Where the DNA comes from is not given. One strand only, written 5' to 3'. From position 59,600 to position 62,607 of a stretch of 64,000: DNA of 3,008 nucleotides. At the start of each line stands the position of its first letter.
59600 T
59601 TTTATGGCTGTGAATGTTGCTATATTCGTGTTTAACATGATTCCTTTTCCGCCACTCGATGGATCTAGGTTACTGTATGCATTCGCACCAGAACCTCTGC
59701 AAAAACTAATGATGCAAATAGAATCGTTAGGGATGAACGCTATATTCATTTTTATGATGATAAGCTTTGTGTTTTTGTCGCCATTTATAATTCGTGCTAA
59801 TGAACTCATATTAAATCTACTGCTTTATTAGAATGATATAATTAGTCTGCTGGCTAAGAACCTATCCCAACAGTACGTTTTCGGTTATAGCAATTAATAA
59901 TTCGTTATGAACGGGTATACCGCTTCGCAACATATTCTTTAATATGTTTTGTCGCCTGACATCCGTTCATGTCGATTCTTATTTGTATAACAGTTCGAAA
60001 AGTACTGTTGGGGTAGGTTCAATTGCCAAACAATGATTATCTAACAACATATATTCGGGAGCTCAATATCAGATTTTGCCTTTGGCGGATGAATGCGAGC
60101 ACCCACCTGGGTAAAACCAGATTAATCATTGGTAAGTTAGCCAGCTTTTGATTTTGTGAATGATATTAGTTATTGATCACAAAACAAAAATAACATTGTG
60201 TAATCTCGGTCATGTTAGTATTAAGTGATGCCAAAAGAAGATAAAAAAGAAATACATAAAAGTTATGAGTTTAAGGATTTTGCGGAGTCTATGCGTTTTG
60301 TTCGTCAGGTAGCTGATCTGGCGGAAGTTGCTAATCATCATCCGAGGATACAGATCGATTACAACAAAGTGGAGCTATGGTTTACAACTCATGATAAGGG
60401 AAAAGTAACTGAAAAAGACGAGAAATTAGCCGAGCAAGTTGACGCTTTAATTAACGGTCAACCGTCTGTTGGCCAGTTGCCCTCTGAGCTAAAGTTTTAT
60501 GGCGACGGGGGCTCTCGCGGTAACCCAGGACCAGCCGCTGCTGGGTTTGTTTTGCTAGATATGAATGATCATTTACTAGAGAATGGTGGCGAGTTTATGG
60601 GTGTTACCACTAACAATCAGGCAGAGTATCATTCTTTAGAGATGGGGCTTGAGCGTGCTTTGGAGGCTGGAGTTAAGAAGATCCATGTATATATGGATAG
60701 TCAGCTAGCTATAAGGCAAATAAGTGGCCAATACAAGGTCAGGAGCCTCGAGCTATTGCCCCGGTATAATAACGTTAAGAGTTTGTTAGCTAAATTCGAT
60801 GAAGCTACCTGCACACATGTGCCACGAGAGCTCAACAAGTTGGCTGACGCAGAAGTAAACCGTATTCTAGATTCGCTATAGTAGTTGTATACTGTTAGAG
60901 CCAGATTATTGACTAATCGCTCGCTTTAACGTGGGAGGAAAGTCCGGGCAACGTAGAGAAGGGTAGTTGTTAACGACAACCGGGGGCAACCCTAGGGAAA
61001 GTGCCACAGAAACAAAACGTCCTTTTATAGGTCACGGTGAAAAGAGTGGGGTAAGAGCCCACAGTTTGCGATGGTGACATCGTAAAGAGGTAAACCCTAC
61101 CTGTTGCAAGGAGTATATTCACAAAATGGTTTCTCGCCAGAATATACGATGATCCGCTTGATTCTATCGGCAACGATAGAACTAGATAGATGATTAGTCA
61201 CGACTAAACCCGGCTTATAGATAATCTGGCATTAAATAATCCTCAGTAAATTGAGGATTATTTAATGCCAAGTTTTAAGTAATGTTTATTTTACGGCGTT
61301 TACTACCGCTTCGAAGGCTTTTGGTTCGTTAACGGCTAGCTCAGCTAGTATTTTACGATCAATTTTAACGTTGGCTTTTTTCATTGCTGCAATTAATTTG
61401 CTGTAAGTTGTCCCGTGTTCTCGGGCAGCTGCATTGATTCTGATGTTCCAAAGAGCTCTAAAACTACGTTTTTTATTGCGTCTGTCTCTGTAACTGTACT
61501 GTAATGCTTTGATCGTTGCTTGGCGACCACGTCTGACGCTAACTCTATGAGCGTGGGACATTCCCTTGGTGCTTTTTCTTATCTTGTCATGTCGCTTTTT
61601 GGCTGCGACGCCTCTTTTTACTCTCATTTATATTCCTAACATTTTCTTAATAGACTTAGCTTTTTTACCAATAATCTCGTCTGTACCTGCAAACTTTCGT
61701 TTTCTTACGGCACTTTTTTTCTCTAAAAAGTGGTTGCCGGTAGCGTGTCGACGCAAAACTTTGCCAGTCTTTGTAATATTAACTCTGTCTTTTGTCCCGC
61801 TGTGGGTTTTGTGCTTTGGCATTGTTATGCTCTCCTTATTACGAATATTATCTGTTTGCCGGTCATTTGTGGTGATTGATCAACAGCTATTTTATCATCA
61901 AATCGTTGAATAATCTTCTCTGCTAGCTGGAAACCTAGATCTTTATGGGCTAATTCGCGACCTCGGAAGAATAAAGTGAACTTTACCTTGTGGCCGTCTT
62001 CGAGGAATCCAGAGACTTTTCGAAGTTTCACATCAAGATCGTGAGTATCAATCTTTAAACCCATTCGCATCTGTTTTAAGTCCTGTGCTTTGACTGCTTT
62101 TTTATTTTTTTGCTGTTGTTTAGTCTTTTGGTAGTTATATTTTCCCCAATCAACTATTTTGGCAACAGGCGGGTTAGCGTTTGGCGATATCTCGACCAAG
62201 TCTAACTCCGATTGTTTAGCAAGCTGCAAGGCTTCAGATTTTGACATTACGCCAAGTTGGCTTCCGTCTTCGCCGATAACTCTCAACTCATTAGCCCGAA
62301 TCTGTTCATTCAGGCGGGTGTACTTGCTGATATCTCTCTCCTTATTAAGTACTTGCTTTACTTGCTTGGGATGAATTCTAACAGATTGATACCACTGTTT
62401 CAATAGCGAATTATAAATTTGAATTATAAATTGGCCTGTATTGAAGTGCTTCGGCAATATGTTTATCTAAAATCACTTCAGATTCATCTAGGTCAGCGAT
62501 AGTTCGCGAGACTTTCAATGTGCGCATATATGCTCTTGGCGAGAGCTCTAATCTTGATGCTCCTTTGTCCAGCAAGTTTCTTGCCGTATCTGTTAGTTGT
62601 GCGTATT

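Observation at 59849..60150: Promoter-to-terminator ~300-nt structured RNA candidate with a 163-nt, 25-bp-stem, 6S-like hairpin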

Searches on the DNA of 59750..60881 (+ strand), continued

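Call 84: search_with_rna_model(model_id=R2, source=window, max_evalue=1, show_alignments=1)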
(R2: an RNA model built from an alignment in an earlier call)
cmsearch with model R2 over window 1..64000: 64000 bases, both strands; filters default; matches with E-value up to 1: 1.
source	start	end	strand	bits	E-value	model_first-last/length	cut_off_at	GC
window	60012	60151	+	108.8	1.1e-23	1-147/147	no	0.41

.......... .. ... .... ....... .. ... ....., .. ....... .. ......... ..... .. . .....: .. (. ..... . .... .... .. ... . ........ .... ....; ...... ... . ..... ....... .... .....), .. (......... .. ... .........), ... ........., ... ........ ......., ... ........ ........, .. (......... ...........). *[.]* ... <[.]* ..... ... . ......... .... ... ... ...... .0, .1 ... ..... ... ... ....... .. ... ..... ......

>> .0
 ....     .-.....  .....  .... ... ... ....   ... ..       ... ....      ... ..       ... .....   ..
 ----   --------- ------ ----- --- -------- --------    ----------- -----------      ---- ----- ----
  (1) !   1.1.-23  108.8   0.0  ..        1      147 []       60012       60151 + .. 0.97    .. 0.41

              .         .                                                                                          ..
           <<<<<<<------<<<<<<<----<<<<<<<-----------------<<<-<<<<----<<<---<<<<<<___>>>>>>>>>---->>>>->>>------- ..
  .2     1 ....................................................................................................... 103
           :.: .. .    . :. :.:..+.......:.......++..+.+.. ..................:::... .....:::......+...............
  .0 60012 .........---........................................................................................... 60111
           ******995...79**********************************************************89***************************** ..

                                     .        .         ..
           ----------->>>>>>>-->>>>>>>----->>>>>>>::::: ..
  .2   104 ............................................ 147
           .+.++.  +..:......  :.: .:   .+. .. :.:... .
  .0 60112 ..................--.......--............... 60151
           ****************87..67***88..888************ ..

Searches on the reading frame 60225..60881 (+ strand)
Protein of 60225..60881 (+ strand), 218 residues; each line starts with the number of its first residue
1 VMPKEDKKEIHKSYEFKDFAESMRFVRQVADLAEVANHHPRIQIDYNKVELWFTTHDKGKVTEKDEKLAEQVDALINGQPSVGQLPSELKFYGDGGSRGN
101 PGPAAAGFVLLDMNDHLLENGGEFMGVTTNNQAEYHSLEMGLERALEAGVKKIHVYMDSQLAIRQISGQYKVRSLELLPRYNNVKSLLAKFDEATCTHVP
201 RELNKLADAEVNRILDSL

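Call 10: search_protein_families(library=pfam, proteins=[window:60225-60881:+])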
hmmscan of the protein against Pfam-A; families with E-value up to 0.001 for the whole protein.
window:60225-60881:+ (218 aa): 3 families
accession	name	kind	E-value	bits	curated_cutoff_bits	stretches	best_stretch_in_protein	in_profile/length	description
PF01329.24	Pterin_4a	-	1.2e-22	80.2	26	1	6-75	22-91/91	Pterin 4 alpha carbinolamine dehydratase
PF13456.12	RVT_3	-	8.1e-21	74.6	21.6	1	94-212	3-121/123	Reverse transcriptase-like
PF00075.30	RNase_H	-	2.3e-09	38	25.8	1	88-168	3-77/141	RNase H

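Call 13: find_homologous_proteins(query=window:60225-60881:+, max_evalue=1e-10)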
Query window:60225-60881:+ (218 aa): 7245 proteins with E <= 1e-10 among 8000 candidates; the best 120 are listed.
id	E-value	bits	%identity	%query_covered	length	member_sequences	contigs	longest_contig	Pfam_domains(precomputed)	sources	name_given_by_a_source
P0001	1.5e-131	455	94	100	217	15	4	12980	PF13456.13,PF00075.31,PF01329.25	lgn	-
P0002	3.0e-121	421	89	100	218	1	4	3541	PF13456.13,PF00075.31,PF01329.25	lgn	-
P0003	8.2e-117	407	84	97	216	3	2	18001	PF13456.13,PF00075.31,PF01329.25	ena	-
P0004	2.3e-115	402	85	97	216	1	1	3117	PF13456.13,PF00075.31,PF01329.25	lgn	-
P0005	5.1e-115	401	83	100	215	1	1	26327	PF13456.13,PF00075.31,PF01329.25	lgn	-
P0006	6.3e-114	397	84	97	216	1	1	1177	PF13456.13,PF00075.31,PF01329.25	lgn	-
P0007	9.6e-113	393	80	98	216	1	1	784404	PF13456.13,PF00075.31,PF01329.25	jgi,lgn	jgi:ribonuclease HI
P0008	1.4e-112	393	82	100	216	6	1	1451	PF13456.13,PF00075.31,PF01329.25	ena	-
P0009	6.4e-112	391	81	97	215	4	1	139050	PF13456.13,PF00075.31,PF01329.25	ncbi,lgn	-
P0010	6.9e-110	384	79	98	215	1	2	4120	PF13456.13,PF00075.31,PF01329.25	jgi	-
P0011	7.3e-109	381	78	100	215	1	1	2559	PF13456.13,PF00075.31,PF01329.25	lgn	-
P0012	3.4e-107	375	77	97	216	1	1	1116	PF13456.13,PF00075.31,PF01329.25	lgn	-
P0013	1.1e-106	374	78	97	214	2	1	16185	PF13456.13,PF00075.31,PF01329.25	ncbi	-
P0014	1.7e-106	373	77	100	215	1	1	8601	PF13456.13,PF00075.31,PF01329.25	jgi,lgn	-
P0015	6.5e-106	371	77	100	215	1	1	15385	PF13456.13,PF00075.31,PF01329.25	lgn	-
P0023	1.7e-96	340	72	97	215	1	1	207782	PF13456.13,PF00075.31,PF01329.25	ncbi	-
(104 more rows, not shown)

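Call 14: find_encoding_contigs(protein=P0001, flank=2500, max_places=3)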
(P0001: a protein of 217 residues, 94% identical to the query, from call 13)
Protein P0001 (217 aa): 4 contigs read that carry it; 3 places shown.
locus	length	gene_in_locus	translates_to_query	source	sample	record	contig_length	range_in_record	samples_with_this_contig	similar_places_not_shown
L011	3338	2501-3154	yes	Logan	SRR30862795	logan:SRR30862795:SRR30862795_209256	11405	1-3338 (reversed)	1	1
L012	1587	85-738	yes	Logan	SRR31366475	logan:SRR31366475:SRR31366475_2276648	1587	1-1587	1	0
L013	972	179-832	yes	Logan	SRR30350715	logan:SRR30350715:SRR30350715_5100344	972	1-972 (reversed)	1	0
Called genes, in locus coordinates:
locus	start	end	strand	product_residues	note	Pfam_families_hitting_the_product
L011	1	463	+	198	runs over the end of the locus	-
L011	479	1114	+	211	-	PF13483:Lactamase_B_3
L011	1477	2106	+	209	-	PF02163:Peptidase_M50 (weak)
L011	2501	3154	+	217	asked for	PF01329:Pterin_4a, PF00075:RNase_H, PF13456:RVT_3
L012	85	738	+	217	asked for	PF01329:Pterin_4a, PF00075:RNase_H, PF13456:RVT_3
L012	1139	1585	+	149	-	?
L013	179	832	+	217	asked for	PF01329:Pterin_4a, PF00075:RNase_H, PF13456:RVT_3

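Call 15: find_encoding_contigs(protein=P0005, flank=2500, max_places=2)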
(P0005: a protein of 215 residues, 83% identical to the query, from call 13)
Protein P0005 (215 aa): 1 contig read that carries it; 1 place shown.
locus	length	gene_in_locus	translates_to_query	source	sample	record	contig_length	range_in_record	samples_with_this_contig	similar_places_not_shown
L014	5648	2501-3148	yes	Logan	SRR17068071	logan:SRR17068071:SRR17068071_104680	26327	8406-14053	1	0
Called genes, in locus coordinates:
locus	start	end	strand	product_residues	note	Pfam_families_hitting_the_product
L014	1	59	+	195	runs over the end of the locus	-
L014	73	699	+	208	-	PF13483:Lactamase_B_3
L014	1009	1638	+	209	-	PF02163:Peptidase_M50 (weak)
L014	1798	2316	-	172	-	-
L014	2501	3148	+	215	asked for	PF01329:Pterin_4a, PF00075:RNase_H, PF13456:RVT_3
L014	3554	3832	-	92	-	PF00453:Ribosomal_L20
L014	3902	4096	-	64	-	PF01632:Ribosomal_L35p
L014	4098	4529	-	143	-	PF05198:IF3_N, PF00707:IF3_C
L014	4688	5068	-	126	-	PF13335:Mg_chelatase_C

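Call 16: find_encoding_contigs(protein=P0007, flank=2500, max_places=2)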
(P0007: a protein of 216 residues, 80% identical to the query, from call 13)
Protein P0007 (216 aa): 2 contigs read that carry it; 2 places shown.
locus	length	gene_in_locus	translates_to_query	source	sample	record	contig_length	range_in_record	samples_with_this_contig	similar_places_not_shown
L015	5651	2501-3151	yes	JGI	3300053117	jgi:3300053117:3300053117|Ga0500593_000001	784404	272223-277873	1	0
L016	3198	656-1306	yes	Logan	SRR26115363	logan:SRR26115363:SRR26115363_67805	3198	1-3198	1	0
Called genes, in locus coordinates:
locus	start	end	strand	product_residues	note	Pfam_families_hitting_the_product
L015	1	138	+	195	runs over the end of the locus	-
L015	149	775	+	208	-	PF13483:Lactamase_B_3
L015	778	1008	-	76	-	PF00830:Ribosomal_L28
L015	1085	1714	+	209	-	PF02163:Peptidase_M50 (weak)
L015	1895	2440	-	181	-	PF00188:CAP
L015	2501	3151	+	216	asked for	PF01329:Pterin_4a, PF00075:RNase_H, PF13456:RVT_3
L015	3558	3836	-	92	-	PF00453:Ribosomal_L20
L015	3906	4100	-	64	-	PF01632:Ribosomal_L35p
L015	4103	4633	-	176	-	PF05198:IF3_N, PF00707:IF3_C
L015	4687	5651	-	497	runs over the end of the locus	PF13541:ChlI, PF05362:Lon_C, PF01078:Mg_chelatase, PF00158:Sigma54_activat (weak), PF00004:AAA (weak), PF07728:AAA_5, PF00493:MCM, PF13335:Mg_chelatase_C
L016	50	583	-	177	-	PF00188:CAP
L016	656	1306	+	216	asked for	PF01329:Pterin_4a, PF00075:RNase_H, PF13456:RVT_3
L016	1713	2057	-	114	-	PF00453:Ribosomal_L20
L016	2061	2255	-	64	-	PF01632:Ribosomal_L35p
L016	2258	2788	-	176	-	PF05198:IF3_N, PF00707:IF3_C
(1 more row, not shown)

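Call 17: find_encoding_contigs(protein=P0009, flank=2500, max_places=2)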
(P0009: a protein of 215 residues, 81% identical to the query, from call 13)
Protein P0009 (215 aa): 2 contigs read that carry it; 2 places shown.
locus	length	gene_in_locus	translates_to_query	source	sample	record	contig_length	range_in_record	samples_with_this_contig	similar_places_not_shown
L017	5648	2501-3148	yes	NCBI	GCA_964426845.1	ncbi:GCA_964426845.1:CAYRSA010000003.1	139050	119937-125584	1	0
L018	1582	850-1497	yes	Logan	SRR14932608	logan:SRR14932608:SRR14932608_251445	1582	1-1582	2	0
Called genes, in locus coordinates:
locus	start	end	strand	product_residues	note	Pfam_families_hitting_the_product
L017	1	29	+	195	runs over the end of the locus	-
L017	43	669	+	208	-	PF13483:Lactamase_B_3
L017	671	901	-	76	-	PF00830:Ribosomal_L28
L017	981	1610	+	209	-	PF02163:Peptidase_M50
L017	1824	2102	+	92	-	-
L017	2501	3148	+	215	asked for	PF01329:Pterin_4a, PF00075:RNase_H, PF13456:RVT_3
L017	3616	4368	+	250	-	PF01381:HTH_3 (weak)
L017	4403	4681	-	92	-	PF00453:Ribosomal_L20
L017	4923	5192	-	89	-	PF00707:IF3_C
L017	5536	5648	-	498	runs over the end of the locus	PF05362:Lon_C, PF13541:ChlI, PF05496:RuvB_N (faint), PF00493:MCM, PF01078:Mg_chelatase, PF00004:AAA (weak), PF07728:AAA_5, PF13335:Mg_chelatase_C, +2 more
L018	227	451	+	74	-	-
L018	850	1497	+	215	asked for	PF01329:Pterin_4a, PF00075:RNase_H, PF13456:RVT_3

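Call 32: find_related_loci(query=A2, collection=metagenome_contigs, flank=2000)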
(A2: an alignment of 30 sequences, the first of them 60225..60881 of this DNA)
Query A2 (218 aa) in metagenome_contigs; peptide patterns used: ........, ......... (x = any residue, [..] = any of these).
600 stretches matched a pattern (row limit reached: there are more); 580 encode a relative of the query (tblastn E <= 1e-3); the best 80 are kept; 80 distinct loci.
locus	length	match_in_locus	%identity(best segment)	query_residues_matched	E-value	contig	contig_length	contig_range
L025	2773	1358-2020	48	2-217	2e-69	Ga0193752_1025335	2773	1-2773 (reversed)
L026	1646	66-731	49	2-217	6e-71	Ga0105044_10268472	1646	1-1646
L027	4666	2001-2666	48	2-216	2e-67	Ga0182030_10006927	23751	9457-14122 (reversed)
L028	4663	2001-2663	47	2-216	4e-67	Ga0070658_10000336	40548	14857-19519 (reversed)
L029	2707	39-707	48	2-216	3e-67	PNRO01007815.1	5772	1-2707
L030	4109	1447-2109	48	2-216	6e-66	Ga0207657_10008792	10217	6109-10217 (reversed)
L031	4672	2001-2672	46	1-216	5e-66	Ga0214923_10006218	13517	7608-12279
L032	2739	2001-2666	46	1-216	5e-65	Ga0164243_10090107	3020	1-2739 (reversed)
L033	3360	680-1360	44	2-217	4e-61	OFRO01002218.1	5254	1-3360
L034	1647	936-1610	44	2-217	2e-59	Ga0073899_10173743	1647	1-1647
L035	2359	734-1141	51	82-217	2e-45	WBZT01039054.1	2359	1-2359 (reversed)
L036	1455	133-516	54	89-216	1e-45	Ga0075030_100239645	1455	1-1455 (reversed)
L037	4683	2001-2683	50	1-217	6e-43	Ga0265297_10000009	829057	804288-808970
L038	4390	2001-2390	51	87-216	4e-43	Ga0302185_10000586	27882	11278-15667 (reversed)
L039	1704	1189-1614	50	75-216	2e-43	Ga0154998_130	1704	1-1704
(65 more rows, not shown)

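Call 34: find_encoding_contigs(protein=P0002, flank=1500, max_places=4)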
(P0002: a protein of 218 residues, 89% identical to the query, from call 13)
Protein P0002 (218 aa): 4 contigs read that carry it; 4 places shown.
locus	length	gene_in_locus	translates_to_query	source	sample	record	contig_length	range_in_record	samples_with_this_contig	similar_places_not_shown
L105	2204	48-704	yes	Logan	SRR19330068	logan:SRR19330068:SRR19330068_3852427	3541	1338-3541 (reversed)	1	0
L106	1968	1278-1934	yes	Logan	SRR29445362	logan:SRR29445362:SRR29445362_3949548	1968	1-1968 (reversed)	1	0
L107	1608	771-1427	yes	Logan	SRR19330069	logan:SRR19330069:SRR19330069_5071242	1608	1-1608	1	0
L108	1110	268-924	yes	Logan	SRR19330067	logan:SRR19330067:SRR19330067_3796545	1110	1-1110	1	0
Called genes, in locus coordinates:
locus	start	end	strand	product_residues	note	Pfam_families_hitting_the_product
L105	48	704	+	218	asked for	PF01329:Pterin_4a, PF00075:RNase_H, PF13456:RVT_3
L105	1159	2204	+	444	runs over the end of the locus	PF02844:GARS_N, PF01071:GARS_A, PF02843:GARS_C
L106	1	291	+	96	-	?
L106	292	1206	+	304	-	PF21360:PylC-like_N, PF02655:ATP-grasp_3, PF15632:ATPgrasp_Ter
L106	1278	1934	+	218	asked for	PF01329:Pterin_4a, PF00075:RNase_H, PF13456:RVT_3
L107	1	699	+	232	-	?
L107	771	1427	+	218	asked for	PF01329:Pterin_4a, PF00075:RNase_H, PF13456:RVT_3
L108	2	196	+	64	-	?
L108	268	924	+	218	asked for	PF01329:Pterin_4a, PF00075:RNase_H, PF13456:RVT_3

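Call 35: find_encoding_contigs(protein=P0003, flank=1500, max_places=2)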
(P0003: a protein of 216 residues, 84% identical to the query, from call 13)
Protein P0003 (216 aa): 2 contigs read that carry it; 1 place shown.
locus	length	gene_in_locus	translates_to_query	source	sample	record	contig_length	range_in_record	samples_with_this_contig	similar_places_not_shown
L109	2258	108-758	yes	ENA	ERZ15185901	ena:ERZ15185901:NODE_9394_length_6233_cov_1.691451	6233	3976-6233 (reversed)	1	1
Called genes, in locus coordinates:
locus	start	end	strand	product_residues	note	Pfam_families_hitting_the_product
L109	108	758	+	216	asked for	PF01329:Pterin_4a, PF00075:RNase_H, PF13456:RVT_3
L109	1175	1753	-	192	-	-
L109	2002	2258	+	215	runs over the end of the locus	-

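Call 36: find_encoding_contigs(protein=P0013, flank=1500, max_places=2)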
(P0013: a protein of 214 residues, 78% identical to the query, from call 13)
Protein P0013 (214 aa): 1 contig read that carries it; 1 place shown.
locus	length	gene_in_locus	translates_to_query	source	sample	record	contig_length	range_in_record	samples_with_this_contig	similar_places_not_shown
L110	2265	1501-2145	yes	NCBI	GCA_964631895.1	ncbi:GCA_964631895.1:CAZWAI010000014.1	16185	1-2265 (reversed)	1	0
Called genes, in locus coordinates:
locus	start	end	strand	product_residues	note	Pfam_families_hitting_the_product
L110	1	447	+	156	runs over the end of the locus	PF02163:Peptidase_M50 (weak)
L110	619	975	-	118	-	-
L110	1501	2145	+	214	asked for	PF01329:Pterin_4a, PF00075:RNase_H, PF13456:RVT_3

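Call 37: find_encoding_contigs(protein=P0023, flank=1500, max_places=2)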
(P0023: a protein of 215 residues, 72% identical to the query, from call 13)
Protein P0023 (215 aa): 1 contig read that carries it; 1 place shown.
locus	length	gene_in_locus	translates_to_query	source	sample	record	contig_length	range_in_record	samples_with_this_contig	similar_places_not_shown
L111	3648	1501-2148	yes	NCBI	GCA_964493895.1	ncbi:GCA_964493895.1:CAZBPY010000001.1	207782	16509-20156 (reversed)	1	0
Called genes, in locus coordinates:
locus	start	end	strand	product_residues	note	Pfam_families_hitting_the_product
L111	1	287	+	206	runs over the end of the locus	PF13483:Lactamase_B_3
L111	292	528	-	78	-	PF00830:Ribosomal_L28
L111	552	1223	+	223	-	PF02163:Peptidase_M50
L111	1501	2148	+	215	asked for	PF01329:Pterin_4a, PF00075:RNase_H, PF13456:RVT_3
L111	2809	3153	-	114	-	PF00453:Ribosomal_L20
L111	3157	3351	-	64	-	PF01632:Ribosomal_L35p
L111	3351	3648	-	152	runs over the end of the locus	PF05198:IF3_N, PF00707:IF3_C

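Call 56: find_encoding_contigs(protein=P0004, flank=1500, max_places=3)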
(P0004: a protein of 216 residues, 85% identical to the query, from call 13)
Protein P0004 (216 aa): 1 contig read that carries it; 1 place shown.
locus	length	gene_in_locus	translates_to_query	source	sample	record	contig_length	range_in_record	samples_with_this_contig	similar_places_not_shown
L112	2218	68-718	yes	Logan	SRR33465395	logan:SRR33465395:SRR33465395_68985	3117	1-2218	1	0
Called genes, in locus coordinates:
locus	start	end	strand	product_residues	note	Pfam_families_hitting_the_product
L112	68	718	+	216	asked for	PF01329:Pterin_4a, PF00075:RNase_H, PF13456:RVT_3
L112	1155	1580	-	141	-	-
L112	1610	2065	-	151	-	-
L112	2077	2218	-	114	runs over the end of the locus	PF00453:Ribosomal_L20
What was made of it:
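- Tried and rejected: Contig look-ups for the closest PCD-RNase H homologues: P0002 sits in a rearranged context, and the P0003 and P0004 contigs start just upstream of the gene (calls 34, 35, 56).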

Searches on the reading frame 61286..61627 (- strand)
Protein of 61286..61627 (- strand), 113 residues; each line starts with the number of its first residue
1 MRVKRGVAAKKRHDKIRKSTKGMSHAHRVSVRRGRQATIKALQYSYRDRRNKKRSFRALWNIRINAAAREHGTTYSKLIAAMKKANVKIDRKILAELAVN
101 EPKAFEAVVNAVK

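Call 10: search_protein_families(library=pfam, proteins=[window:61286-61627:-])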
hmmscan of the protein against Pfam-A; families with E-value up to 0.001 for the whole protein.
window:61286-61627:- (113 aa): 1 family
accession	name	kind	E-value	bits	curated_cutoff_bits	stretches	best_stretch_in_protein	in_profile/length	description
PF00453.23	Ribosomal_L20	-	6.4e-38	129.6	30.8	1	2-107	1-106/107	Ribosomal protein L20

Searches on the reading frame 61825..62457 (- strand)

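Call 10: search_protein_families(library=pfam, proteins=[window:61825-62457:-])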
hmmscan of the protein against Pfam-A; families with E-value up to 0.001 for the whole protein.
window:61825-62457:- (210 aa): 2 families
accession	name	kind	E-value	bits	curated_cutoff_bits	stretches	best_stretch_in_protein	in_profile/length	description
PF05198.21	IF3_N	-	9.3e-31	106.3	26.9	1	49-117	1-69/70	Translation initiation factor IF-3, N-terminal domain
PF00707.27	IF3_C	-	3.9e-27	94.4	34.8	1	126-208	2-84/86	Translation initiation factor IF-3, C-terminal domain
